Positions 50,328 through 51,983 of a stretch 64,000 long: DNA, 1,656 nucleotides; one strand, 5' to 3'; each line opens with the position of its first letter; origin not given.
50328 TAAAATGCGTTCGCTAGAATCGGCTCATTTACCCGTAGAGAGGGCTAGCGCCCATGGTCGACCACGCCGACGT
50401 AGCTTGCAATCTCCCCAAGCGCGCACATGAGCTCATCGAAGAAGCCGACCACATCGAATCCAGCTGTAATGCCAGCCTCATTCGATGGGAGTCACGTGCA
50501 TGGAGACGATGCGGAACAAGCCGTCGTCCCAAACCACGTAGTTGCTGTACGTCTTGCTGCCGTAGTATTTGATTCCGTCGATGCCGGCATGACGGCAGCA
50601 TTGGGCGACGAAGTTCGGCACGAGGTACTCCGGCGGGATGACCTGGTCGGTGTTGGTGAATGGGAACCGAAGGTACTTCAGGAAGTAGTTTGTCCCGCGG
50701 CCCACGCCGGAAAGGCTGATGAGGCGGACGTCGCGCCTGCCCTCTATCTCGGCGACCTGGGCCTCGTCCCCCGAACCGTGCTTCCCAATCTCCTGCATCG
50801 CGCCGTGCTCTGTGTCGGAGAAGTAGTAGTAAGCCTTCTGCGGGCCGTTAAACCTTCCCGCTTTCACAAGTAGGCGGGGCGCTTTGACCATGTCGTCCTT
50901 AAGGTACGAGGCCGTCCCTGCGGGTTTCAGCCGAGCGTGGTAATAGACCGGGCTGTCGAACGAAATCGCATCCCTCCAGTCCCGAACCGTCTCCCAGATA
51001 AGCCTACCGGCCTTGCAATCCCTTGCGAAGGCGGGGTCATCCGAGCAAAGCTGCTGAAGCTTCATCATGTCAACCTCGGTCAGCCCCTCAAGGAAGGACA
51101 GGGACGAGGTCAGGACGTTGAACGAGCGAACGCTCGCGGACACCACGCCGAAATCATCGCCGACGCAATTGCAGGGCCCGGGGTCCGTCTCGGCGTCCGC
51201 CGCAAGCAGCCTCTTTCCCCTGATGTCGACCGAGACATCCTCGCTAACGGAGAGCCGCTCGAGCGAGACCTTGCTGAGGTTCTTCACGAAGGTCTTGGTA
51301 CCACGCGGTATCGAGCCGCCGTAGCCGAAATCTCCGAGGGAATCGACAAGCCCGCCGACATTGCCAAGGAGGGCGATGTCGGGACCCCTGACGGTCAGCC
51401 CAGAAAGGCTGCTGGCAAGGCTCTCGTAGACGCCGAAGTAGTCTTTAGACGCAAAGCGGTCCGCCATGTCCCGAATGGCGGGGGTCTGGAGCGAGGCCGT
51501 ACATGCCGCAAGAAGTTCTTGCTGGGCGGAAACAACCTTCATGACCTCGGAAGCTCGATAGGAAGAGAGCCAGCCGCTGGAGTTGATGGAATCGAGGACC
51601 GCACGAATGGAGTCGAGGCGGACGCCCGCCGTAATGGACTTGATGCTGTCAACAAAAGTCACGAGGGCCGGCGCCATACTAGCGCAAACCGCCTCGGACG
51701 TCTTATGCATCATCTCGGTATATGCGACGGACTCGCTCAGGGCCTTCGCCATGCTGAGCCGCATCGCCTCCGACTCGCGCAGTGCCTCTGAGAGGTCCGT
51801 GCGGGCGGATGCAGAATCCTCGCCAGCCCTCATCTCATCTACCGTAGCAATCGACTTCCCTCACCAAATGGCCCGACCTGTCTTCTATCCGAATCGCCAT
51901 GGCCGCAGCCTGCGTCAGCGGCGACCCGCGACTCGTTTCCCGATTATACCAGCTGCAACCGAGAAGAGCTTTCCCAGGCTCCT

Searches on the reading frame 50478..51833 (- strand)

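Call 24: search_protein_families(library=pfam, proteins=[window:50478-51833:-], max_evalue=0.01)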
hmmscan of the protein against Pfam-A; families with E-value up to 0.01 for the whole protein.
window:50478-51833:- (451 aa): 1 family
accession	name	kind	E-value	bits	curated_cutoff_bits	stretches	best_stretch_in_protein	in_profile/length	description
PF08808.17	RES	-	8.4e-09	36.1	23.2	1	321-443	20-146/157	RES domain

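Call 61: search_protein_families(library=padloc, proteins=[window:50478-51833:-], max_evalue=0.001)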
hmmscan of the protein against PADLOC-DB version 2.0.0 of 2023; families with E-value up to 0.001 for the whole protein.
window:50478-51833:- (451 aa): 0 families
